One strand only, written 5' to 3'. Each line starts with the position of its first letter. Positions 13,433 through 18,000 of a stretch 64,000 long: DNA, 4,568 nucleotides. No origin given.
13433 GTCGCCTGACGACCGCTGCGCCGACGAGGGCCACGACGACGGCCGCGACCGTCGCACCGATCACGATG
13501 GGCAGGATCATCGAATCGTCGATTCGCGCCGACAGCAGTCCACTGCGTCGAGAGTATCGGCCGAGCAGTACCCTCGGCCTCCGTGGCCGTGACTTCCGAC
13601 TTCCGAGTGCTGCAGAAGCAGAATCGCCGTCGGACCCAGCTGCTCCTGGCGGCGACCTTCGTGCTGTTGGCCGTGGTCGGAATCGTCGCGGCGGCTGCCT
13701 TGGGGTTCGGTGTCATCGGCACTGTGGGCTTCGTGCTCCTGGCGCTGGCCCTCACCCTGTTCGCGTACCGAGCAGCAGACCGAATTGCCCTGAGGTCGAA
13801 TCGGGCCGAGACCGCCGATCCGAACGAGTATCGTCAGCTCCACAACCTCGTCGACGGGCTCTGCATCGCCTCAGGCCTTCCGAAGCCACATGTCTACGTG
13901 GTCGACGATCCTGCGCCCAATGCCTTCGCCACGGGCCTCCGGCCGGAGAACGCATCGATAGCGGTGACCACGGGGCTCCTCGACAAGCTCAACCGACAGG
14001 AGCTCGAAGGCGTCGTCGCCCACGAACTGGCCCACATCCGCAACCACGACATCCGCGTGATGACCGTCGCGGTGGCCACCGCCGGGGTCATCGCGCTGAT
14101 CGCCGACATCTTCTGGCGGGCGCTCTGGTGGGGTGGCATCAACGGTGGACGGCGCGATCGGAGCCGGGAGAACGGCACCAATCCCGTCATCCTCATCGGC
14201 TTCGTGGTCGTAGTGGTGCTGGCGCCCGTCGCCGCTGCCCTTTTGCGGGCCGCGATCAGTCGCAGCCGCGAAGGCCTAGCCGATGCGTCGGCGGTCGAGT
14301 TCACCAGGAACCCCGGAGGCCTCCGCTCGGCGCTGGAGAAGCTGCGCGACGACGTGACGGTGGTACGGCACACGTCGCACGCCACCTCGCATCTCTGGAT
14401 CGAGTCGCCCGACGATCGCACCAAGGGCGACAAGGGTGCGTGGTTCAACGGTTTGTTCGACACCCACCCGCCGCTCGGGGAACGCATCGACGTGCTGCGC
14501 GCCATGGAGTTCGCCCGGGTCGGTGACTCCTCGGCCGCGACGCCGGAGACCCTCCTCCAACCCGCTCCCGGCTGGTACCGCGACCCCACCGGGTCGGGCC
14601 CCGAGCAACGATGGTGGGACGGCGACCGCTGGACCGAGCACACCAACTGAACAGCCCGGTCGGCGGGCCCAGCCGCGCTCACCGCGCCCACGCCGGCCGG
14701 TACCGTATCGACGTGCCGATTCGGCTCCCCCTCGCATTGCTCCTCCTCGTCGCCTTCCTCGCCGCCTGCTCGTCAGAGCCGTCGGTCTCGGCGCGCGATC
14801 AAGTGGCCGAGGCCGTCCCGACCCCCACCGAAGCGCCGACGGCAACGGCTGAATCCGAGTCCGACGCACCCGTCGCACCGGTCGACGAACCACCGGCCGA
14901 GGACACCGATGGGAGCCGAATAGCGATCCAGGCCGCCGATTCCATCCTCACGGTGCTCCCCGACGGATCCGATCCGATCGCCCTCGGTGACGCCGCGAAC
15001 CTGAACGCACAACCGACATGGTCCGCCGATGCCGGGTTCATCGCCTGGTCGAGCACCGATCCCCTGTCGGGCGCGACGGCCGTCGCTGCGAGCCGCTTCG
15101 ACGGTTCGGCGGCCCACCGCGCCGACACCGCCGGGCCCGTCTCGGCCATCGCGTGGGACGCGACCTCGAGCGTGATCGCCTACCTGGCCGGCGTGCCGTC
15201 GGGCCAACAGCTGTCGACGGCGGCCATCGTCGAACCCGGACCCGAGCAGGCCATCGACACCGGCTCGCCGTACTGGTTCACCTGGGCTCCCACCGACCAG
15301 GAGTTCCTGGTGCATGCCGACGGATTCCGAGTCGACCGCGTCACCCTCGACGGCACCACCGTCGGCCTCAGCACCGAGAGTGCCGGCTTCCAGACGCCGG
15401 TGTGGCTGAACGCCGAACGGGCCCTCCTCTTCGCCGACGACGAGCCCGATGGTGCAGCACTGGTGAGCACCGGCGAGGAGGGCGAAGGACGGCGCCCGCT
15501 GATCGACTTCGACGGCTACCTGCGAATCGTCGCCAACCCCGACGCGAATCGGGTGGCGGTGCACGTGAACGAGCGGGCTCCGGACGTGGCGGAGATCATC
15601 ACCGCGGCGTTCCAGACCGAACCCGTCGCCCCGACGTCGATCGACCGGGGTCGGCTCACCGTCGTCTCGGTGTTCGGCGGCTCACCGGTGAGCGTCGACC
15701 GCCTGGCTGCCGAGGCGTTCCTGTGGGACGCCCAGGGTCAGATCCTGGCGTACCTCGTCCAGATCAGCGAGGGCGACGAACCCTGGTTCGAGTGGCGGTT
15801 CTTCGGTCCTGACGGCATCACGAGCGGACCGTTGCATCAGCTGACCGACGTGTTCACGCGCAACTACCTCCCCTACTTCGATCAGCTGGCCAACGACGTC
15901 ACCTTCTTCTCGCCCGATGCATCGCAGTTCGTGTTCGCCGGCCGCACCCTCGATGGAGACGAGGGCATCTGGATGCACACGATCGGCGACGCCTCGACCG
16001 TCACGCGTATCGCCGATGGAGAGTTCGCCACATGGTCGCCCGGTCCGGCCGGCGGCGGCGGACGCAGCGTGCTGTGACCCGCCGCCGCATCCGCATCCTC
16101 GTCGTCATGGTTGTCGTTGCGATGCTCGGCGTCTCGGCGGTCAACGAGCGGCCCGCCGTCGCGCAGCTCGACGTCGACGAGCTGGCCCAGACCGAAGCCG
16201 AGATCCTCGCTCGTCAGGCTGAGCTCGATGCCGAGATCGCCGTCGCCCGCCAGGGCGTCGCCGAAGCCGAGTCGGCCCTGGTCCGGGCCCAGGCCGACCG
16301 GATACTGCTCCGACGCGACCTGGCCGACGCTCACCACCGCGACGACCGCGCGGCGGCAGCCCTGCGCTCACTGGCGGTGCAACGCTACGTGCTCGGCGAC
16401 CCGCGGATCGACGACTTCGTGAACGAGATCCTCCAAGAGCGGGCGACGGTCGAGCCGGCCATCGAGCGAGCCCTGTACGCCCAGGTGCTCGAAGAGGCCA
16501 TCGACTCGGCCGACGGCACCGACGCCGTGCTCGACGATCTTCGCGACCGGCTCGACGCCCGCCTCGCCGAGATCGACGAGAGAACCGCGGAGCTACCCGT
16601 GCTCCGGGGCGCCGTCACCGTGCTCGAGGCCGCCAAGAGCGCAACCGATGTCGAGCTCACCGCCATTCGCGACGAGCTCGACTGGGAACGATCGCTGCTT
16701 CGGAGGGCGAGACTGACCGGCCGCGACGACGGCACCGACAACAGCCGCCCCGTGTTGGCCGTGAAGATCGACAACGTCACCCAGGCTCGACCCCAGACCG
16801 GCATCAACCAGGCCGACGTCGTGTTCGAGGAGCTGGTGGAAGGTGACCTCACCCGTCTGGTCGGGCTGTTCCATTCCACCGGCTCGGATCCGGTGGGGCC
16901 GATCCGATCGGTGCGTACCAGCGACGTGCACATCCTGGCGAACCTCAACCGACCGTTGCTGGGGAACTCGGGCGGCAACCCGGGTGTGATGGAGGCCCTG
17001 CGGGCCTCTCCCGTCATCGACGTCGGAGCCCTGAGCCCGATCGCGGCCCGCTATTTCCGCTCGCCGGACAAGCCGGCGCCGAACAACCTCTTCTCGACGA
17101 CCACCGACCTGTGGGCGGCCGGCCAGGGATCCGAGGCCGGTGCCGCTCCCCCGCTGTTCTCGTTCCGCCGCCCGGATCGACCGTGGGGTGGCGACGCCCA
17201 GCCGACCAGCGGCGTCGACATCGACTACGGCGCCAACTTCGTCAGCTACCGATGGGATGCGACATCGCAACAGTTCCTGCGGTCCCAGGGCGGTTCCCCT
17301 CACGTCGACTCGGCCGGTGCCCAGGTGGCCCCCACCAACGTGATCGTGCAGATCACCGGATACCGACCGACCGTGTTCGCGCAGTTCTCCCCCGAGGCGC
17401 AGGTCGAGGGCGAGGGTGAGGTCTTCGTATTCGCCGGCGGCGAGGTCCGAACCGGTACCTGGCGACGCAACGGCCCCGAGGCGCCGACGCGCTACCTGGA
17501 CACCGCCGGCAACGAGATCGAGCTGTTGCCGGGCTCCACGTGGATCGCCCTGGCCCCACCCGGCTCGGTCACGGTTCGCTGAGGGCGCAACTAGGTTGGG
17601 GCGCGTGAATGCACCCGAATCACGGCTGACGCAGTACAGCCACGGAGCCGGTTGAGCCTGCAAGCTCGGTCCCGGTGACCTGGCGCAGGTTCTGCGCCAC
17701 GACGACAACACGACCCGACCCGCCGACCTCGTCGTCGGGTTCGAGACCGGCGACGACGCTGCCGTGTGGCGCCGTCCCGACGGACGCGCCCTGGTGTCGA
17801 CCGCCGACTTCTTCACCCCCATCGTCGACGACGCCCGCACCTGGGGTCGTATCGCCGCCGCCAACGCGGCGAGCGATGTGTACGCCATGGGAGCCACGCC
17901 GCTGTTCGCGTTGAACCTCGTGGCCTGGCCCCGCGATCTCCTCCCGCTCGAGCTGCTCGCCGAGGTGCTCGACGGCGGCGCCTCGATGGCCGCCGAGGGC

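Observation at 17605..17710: selD is recoded: an in-frame UGA sits exactly at the catalytic Cys/Sec position, with SECIS-like hairpins downstream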

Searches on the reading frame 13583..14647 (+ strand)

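Call 28: search_protein_families(library=pfam, proteins=[window:13583-14647:+], max_evalue=0.00001)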
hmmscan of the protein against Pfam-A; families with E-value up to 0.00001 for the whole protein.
window:13583-14647:+ (355 aa): 2 families
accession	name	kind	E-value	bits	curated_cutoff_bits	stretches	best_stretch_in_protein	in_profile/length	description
PF01435.24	Peptidase_M48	-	1.3e-32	113.6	20.3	1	82-308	3-185/186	Peptidase family M48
PF10708.14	DUF2510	-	3.4e-09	36.7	24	1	329-354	1-26/35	Protein of unknown function (DUF2510)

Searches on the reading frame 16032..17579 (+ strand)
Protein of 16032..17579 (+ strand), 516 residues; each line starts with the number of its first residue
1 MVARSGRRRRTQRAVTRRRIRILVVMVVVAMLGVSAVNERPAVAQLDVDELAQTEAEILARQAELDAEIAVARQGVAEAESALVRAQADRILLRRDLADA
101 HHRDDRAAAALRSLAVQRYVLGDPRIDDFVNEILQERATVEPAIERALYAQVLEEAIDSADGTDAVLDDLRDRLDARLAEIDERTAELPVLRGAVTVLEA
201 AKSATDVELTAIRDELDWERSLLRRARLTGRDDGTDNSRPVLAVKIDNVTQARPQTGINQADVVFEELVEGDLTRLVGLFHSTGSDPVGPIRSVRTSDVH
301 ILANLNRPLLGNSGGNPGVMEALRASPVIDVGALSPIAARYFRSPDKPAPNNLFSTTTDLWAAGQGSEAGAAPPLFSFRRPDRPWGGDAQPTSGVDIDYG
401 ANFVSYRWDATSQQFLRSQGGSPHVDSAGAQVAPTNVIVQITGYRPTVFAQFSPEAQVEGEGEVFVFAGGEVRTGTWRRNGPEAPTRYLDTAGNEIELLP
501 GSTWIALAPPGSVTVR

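Call 28: search_protein_families(library=pfam, proteins=[window:16032-17579:+], max_evalue=0.00001)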
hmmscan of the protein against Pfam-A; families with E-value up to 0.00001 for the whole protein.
window:16032-17579:+ (516 aa): 2 families
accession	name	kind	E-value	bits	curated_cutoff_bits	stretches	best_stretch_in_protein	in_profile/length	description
PF11258.13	DUF3048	-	2.8e-33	115.6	25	1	228-365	1-143/148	Protein of unknown function (DUF3048) N-terminal domain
PF17479.7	DUF3048_C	-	9.2e-25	87.7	25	1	396-505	2-114/114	Protein of unknown function (DUF3048) C-terminal domain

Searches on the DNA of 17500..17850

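Call 42: search_rna_families(source=window, start=17500, end=17850, threshold=evalue, max_evalue=10)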
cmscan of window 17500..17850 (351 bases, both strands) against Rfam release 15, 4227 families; matches with E-value up to 10: 4.
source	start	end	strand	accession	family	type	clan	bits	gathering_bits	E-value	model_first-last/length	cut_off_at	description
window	17615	17754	-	RF02836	Bcj14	Gene; sRNA;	-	15.6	59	1.4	1-171/171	no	Burkholderia RNA 14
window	17742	17819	-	RF02989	gntR-DTE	Gene; sRNA;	-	14.1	63.6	4.7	1-119/119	no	gntR-DTE RNA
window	17731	17811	-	RF00312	snoZ206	Gene; snRNA; snoRNA; CD-box;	-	13.8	50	6.9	1-129/129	no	Small nucleolar RNA Z206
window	17695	17737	-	RF02566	Ms1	Gene; sRNA;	-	11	162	1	146-189/304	no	Mycobacterium smegmatis small RNA 1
